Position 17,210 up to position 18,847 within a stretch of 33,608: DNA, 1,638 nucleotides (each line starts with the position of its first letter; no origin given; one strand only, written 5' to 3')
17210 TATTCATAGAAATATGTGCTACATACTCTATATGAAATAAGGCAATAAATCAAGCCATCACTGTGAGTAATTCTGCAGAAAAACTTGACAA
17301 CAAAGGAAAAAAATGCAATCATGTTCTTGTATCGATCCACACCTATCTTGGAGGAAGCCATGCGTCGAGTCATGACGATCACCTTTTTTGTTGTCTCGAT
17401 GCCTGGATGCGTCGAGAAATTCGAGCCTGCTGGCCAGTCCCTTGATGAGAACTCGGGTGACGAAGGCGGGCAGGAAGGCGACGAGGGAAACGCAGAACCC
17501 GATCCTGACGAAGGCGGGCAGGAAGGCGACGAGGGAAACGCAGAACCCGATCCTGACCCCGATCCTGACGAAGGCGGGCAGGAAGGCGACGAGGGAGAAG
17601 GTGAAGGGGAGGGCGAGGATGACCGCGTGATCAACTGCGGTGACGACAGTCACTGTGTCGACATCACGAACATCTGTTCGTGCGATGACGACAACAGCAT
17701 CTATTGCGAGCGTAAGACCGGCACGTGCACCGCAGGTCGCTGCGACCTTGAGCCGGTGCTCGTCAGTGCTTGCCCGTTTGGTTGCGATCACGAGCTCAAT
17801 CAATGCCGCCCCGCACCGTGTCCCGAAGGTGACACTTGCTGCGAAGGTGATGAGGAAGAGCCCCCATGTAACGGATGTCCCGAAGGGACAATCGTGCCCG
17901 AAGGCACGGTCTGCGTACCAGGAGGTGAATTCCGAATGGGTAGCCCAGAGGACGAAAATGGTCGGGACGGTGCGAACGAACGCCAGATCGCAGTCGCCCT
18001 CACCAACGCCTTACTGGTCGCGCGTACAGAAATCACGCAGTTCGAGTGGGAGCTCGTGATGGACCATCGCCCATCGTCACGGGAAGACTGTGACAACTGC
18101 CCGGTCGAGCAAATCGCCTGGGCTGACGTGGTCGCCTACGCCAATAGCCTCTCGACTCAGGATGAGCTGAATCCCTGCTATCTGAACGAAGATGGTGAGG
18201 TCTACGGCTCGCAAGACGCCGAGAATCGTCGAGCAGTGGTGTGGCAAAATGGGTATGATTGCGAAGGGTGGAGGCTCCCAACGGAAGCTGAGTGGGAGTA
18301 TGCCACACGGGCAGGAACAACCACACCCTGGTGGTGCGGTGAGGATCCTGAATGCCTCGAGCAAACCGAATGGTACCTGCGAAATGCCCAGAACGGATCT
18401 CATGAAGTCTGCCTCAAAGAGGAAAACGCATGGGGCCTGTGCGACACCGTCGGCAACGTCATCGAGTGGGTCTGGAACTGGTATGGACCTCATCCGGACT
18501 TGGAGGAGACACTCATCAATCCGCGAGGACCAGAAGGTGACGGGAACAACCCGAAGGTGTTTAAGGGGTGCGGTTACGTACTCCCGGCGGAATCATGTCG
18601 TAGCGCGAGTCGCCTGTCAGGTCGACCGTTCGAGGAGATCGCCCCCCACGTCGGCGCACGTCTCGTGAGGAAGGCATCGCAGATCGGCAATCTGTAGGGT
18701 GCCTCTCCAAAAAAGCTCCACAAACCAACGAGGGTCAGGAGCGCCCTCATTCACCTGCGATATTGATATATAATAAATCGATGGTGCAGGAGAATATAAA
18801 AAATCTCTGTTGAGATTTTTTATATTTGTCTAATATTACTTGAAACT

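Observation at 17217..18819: Compositionally foreign, opposite-strand FGE-domain lipoprotein gene inserted between two glycan operons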

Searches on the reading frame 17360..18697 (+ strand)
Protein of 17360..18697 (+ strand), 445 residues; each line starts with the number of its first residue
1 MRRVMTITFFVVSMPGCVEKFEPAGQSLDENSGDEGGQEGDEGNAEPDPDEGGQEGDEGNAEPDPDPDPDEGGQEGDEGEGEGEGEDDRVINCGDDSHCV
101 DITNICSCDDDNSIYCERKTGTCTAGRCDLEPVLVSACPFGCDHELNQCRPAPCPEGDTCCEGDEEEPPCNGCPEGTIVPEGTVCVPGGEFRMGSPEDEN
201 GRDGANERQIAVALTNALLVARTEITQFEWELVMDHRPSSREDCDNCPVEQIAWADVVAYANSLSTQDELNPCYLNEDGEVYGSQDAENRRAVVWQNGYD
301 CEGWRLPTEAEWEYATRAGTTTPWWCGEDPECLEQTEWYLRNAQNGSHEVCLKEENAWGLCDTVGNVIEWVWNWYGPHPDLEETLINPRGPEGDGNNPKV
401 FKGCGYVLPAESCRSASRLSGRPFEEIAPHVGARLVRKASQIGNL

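Call 7: search_protein_families(library=pfam, proteins=[window:17360-18697:+])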
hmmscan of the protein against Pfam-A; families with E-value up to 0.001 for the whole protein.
window:17360-18697:+ (445 aa): 1 family
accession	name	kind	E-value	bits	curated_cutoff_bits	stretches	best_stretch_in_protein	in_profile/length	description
PF03781.23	FGE-sulfatase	-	2.2e-35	123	23.3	1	182-437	4-255/255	Sulfatase-modifying factor enzyme 1-like domain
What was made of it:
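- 17903..18670 (+): FGE-sulfatase / C-type-lectin-like fold domain (aa 182-437), lacking the catalytic Cys pair. Pfam E = 2e-35 (call 7).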

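Call 9: find_homologous_proteins(query=window:17360-18697:+)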
Query window:17360-18697:+ (445 aa): 6630 proteins with E <= 0.001 among 8000 candidates; the best 120 are listed.
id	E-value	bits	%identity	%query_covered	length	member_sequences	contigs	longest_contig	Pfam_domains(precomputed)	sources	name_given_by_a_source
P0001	0.0e+0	1058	100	100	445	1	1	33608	PF03781.23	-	-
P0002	1.0e-107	379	41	99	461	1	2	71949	PF03781.23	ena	-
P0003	5.3e-97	344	40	58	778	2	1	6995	PF03781.23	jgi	jgi:formylglycine-generating enzyme required for sulfatase activity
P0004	6.4e-82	294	40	64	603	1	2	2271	PF03781.23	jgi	-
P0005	3.3e-76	275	35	69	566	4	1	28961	PF03781.23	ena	-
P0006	1.4e-75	273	39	59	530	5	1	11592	PF03781.23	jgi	jgi:formylglycine-generating enzyme required for sulfatase activity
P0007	6.4e-74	268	38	58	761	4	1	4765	PF08308.18,PF03781.23,PF13620.13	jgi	jgi:formylglycine-generating enzyme required for sulfatase activity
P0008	3.7e-73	265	44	45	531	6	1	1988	PF03781.23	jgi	jgi:formylglycine-generating enzyme required for sulfatase activity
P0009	1.1e-72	264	40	59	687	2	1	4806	PF03781.23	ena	-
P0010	1.1e-70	257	38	58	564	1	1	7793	PF03781.23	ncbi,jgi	jgi:formylglycine-generating enzyme required for sulfatase activity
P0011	2.4e-70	256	34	58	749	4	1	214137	PF03781.23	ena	-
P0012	2.6e-70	256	39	59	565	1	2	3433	PF03781.23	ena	-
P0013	3.2e-66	242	37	57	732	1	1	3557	PF03781.23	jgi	jgi:formylglycine-generating enzyme required for sulfatase activity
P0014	2.6e-64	236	36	58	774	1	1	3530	PF08308.18,PF03781.23,PF13620.13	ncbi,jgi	jgi:formylglycine-generating enzyme required for sulfatase activity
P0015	1.5e-63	234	38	58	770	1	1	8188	PF03781.23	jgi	jgi:formylglycine-generating enzyme required for sulfatase activity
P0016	3.3e-61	226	31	59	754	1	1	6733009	PF03781.23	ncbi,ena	-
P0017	4.2e-60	222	37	58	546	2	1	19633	PF03781.23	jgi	jgi:formylglycine-generating enzyme required for sulfatase activity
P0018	4.3e-60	222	34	80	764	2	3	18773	PF03781.23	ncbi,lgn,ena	-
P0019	7.8e-59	218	35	61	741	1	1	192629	PF03781.23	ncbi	-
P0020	3.0e-57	213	37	57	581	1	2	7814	PF03781.23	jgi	-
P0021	7.1e-57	212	37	59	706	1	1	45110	PF19190.7,PF13004.14,PF03781.23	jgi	jgi:formylglycine-generating enzyme required for sulfatase activity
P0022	1.0e-56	211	35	58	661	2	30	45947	PF00404.25,PF03781.23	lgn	-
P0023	2.3e-56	210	36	60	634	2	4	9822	PF03781.23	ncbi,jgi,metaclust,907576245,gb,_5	metaclust:\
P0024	9.0e-55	205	34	60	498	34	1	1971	PF03781.23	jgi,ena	-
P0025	1.0e-54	204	34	57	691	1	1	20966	PF03781.23,PF03783.21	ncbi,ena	-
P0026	1.1e-54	204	38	58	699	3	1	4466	PF03781.23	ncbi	-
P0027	3.2e-54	203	34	56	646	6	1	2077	PF03781.23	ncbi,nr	ncbi:MAG: formylglycine-generating enzyme family protein, partial [Verrucomicrobia bacterium]|nr:for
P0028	2.4e-53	200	35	48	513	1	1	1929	PF03781.23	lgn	-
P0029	5.1e-53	199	34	58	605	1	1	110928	PF03781.23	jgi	jgi:formylglycine-generating enzyme required for sulfatase activity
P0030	2.9e-52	196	32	58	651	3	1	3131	PF13715.13,PF03781.23,PF13620.13,PF22904.4,PF17210.10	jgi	-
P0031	3.0e-52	196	35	54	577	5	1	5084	PF03781.23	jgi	-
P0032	4.0e-52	196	32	58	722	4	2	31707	PF03781.23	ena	-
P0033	6.7e-52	195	40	48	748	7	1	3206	PF03781.23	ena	-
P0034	1.3e-51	194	31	58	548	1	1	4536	PF03781.23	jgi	-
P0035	5.6e-51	192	30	76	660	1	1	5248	PF03781.23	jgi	jgi:formylglycine-generating enzyme required for sulfatase activity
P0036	6.6e-51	192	32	58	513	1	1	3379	PF03781.23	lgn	-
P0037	9.7e-51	191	37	57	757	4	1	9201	PF03781.23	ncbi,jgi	jgi:formylglycine-generating enzyme required for sulfatase activity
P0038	1.5e-50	191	40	54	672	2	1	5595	PF03781.23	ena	-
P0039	2.6e-50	190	32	57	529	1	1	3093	PF07603.18,PF03781.23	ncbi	-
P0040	4.1e-50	189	38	58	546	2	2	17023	PF03781.23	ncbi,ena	-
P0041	6.8e-50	189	39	45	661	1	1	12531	PF03781.23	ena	-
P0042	7.9e-50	188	38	53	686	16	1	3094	PF07679.23,PF13927.13,PF03781.23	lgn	-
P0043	9.1e-50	188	39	67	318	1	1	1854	PF03781.23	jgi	jgi:formylglycine-generating enzyme required for sulfatase activity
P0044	1.4e-49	188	40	64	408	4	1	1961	PF11617.14,PF03781.23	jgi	-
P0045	1.8e-49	187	36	57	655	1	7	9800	PF03781.23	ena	-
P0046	2.2e-49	187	33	57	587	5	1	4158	PF03781.23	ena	-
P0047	2.2e-49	187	37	60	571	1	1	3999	PF03781.23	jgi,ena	-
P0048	3.0e-49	186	34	60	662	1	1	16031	PF03781.23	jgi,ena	jgi:formylglycine-generating enzyme required for sulfatase activity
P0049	5.8e-49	185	32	59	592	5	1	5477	PF03781.23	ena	-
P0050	7.8e-49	185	45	58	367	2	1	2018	PF13948.12,PF03781.23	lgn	-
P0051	1.2e-48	184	33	57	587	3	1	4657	PF03781.23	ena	-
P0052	2.1e-48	184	34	57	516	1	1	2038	PF03781.23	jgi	jgi:formylglycine-generating enzyme required for sulfatase activity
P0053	2.6e-48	183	44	53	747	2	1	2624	PF03781.23,PF07819.20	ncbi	-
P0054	3.1e-48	183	42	60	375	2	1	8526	PF03781.23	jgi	-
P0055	3.4e-48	183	33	57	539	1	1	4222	PF03781.23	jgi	jgi:formylglycine-generating enzyme required for sulfatase activity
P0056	6.3e-48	182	31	58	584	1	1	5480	PF03781.23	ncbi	ncbi:MAG: formylglycine-generating enzyme family protein [Planctomycetaceae bacterium]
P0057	7.0e-48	182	36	48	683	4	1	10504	PF03781.23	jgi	jgi:formylglycine-generating enzyme required for sulfatase activity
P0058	1.6e-47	181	34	52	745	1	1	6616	PF03781.23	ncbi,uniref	ncbi:formylglycine-generating enzyme family protein, partial [Candidatus Entotheonella palauensis]|u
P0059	1.6e-47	181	33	57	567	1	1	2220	PF03781.23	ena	-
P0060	1.7e-47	181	32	53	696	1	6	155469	PF03781.23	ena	-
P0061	2.8e-47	180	36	54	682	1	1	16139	PF03781.23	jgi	jgi:formylglycine-generating enzyme required for sulfatase activity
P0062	2.8e-47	180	41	30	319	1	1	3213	PF03781.23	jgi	jgi:formylglycine-generating enzyme required for sulfatase activity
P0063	6.2e-47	179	40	58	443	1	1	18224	PF03781.23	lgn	-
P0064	6.8e-47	179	40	58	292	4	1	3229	PF03781.23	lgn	-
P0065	1.2e-46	178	40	58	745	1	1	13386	PF22820.3,PF08308.18,PF03781.23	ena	-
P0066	1.2e-46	178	29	66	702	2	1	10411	PF03781.23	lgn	-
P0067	2.0e-46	177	34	53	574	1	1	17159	PF03781.23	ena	-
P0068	2.9e-46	177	41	64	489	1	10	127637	PF11617.14,PF03781.23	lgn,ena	-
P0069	3.4e-46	176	33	59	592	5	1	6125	PF03781.23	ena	-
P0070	4.6e-46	176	33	58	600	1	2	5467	PF03781.23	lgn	-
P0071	6.0e-46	176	42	55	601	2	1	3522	PF03781.23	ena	-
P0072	9.4e-46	175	42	53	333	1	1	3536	PF03781.23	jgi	-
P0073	1.1e-45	175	42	59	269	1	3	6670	PF03781.23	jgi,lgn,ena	-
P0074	1.2e-45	175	33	55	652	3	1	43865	PF03781.23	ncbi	-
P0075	1.2e-45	175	33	53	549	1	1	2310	PF03781.23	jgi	jgi:formylglycine-generating enzyme required for sulfatase activity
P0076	2.0e-45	174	35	54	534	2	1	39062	PF03781.23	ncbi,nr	ncbi:formylglycine-generating enzyme family protein [bacterium]|nr:formylglycine-generating enzyme f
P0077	2.2e-45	174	32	58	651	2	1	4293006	PF03781.23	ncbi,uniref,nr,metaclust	ncbi:serine/threonine kinase [Microcystis aeruginosa NIES-2481]|uniref:formylglycine-generating enzy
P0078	2.6e-45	173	35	53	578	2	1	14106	PF03781.23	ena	-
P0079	3.1e-45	173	33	54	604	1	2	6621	PF03781.23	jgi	jgi:formylglycine-generating enzyme required for sulfatase activity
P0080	8.7e-45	172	34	59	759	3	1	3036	PF08305.18,PF03781.23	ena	-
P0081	1.3e-44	171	33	52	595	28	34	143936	PF03781.23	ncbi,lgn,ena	-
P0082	2.8e-44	170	39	59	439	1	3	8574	PF03781.23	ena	-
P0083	3.1e-44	170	44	47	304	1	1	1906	PF03781.23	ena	-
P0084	3.9e-44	170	41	59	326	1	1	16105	PF03781.23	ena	-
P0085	4.3e-44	169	33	58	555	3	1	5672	PF03781.23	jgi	-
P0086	5.1e-44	169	35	54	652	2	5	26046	PF03781.23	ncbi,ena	-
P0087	6.0e-44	169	38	69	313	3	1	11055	PF03781.23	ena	-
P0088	9.6e-44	168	38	56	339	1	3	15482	PF03781.23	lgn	-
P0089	1.5e-43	168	41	54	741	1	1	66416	PF07714.24,PF00069.32,PF19974.6,PF03781.23,PF01636.30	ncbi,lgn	-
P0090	2.4e-43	167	42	65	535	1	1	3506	PF11617.14,PF03781.23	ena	-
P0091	2.9e-43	167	34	53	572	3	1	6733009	PF03781.23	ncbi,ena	-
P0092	4.0e-43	166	32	47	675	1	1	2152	PF03781.23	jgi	jgi:formylglycine-generating enzyme required for sulfatase activity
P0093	5.6e-43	166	39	59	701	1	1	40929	PF07714.24,PF00069.32,PF03781.23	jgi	jgi:formylglycine-generating enzyme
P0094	6.1e-43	166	38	59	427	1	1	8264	PF03781.23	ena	-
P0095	6.9e-43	165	41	60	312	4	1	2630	PF03781.23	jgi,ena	jgi:formylglycine-generating enzyme required for sulfatase activity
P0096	9.2e-43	165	43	58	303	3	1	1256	PF03781.23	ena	-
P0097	1.0e-42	165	39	55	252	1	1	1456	PF03781.23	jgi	jgi:formylglycine-generating enzyme required for sulfatase activity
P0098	1.2e-42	165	34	57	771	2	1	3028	PF07679.23,PF13927.13,PF03781.23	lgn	-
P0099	1.5e-42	164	38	55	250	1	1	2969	PF03781.23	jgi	jgi:formylglycine-generating enzyme required for sulfatase activity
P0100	1.7e-42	164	41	49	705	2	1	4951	PF08308.18,PF03781.23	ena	-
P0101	2.2e-42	164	43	53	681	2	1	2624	PF03781.23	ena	-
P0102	2.7e-42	164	41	63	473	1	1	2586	PF11617.14,PF03781.23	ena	-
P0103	2.8e-42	163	33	53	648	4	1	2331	PF14853.13,PF13431.13,PF03781.23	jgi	jgi:formylglycine-generating enzyme required for sulfatase activity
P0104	4.0e-42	163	35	53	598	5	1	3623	PF03781.23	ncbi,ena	-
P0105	4.3e-42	163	42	55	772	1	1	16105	PF08308.18,PF03781.23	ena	-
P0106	5.0e-42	163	39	60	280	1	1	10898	PF03781.23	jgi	jgi:formylglycine-generating enzyme required for sulfatase activity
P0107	5.6e-42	162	41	64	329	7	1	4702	PF03781.23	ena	-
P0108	7.0e-42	162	41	55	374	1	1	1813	PF03781.23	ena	-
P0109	7.5e-42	162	38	56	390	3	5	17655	PF03781.23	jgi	-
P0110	8.1e-42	162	43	54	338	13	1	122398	PF03781.23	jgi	jgi:formylglycine-generating enzyme required for sulfatase activity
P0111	8.4e-42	162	42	57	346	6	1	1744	PF03781.23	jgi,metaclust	metaclust:\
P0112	9.0e-42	162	41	60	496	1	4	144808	PF03781.23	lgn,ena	-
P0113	9.4e-42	162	33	58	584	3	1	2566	PF03781.23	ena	-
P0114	9.9e-42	162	33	57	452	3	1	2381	PF03781.23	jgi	-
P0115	1.5e-41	161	41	52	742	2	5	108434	PF08308.18,PF03781.23,PF13620.13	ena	-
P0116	1.7e-41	161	39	59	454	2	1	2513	PF03781.23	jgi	-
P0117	2.7e-41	160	38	60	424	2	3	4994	PF03781.23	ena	-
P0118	3.7e-41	160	33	58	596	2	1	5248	PF03781.23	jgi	jgi:formylglycine-generating enzyme required for sulfatase activity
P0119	4.7e-41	159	35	53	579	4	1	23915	PF03781.23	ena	-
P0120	6.7e-41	159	42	58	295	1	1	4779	PF03781.23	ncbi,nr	ncbi:MAG: formylglycine-generating enzyme family protein [Myxococcales bacterium]|nr:formylglycine-g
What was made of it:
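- The source is a metagenomic contig (the window is the whole 33,608-bp contig; call 9).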

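Call 10: find_encoding_contigs(protein=window:17360-18697:+, flank=10000, max_places=10)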
Protein window:17360-18697:+ (445 aa): no gene with exactly this product is on record in the collection.
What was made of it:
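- Tried and rejected: The exact-protein look-up for the window's own gene returned nothing (call 10).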

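Call 11: find_encoding_contigs(protein=P0002, flank=10000, max_places=5)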
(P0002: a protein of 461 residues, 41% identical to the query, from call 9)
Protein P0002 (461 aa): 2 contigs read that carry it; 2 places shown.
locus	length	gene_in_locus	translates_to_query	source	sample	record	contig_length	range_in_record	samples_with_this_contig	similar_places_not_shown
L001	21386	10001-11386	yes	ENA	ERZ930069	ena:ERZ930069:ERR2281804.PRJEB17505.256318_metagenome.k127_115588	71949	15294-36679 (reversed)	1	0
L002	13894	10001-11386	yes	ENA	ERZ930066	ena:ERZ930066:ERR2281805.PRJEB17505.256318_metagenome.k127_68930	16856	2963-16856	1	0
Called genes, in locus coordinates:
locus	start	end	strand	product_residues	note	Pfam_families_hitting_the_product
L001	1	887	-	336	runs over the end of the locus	PF01073:3Beta_HSD, PF01370:Epimerase, PF02719:Polysacc_synt_2 (faint), PF07993:NAD_binding_4 (faint), PF16363:GDP_Man_Dehyd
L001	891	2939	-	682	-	PF00082:Peptidase_S8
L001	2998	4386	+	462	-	PF02397:Bac_transf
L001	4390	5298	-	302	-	PF01073:3Beta_HSD, PF01370:Epimerase, PF02719:Polysacc_synt_2, PF04321:RmlD_sub_bind, PF05368:NmrA, PF13460:NAD_binding_10, PF16363:GDP_Man_Dehyd, PF07993:NAD_binding_4 (weak)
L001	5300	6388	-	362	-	PF03102:NeuB, PF08666:SAF (weak)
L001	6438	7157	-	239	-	-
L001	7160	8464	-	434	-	PF03721:UDPG_MGDP_dh_N, PF00984:UDPG_MGDP_dh, PF03720:UDPG_MGDP_dh_C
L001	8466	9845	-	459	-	PF03721:UDPG_MGDP_dh_N, PF00984:UDPG_MGDP_dh, PF03720:UDPG_MGDP_dh_C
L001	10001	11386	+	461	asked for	PF03781:FGE-sulfatase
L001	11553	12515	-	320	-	PF00389:2-Hacid_dh, PF02826:2-Hacid_dh_C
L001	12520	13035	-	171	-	PF00448:SRP54 (weak), PF01583:APS_kinase, PF08433:KTI12 (weak), PF13671:AAA_33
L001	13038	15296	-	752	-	PF00224:PK, PF14306:PUA_2, PF01747:ATP-sulfurylase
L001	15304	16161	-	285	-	PF13649:Methyltransf_25 (faint), PF13489:Methyltransf_23, PF13847:Methyltransf_31, PF08241:Methyltransf_11, PF08242:Methyltransf_12 (weak)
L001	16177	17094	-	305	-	PF00685:Sulfotransfer_1, PF13469:Sulfotransfer_3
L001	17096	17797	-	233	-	PF02348:CTP_transf_3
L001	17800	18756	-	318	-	PF01522:Polysacc_deac_1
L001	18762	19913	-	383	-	PF02350:Epimerase_2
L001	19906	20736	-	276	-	PF13489:Methyltransf_23 (weak), PF01209:Ubie_methyltran, PF05175:MTS, PF02353:CMAS (faint), PF13847:Methyltransf_31, PF08241:Methyltransf_11, PF08242:Methyltransf_12, PF13649:Methyltransf_25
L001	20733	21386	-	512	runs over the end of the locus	PF05159:Capsule_synth (faint)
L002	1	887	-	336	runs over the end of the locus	PF01073:3Beta_HSD, PF01370:Epimerase, PF02719:Polysacc_synt_2 (faint), PF07993:NAD_binding_4 (faint), PF16363:GDP_Man_Dehyd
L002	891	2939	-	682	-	PF00082:Peptidase_S8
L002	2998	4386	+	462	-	PF02397:Bac_transf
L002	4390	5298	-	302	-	PF01073:3Beta_HSD, PF01370:Epimerase, PF02719:Polysacc_synt_2, PF04321:RmlD_sub_bind, PF05368:NmrA, PF13460:NAD_binding_10, PF16363:GDP_Man_Dehyd, PF07993:NAD_binding_4 (weak)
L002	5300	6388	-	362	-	PF03102:NeuB, PF08666:SAF (weak)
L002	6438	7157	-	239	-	-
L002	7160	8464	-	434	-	PF03721:UDPG_MGDP_dh_N, PF00984:UDPG_MGDP_dh, PF03720:UDPG_MGDP_dh_C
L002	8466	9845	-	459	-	PF03721:UDPG_MGDP_dh_N, PF00984:UDPG_MGDP_dh, PF03720:UDPG_MGDP_dh_C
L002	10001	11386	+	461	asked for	PF03781:FGE-sulfatase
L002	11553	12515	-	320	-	PF00389:2-Hacid_dh, PF02826:2-Hacid_dh_C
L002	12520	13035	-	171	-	PF00448:SRP54 (weak), PF01583:APS_kinase, PF08433:KTI12 (weak), PF13671:AAA_33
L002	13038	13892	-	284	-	?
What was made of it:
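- In L001 the downstream operon encodes a sulfotransferase and ATP-sulfurylase/APS kinase (call 11).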

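Call 23: search_protein_families(library=pfam, proteins=[L001:6438-7157:-], max_evalue=0.01)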
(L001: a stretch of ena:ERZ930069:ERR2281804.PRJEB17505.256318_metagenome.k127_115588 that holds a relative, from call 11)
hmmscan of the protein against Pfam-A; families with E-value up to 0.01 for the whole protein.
L001:6438-7157:- (239 aa): 1 family
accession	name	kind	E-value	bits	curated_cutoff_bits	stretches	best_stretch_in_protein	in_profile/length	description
PF13578.12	Methyltransf_24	-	4.3e-05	24.8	26.3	1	68-161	1-80/105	Methyltransferase domain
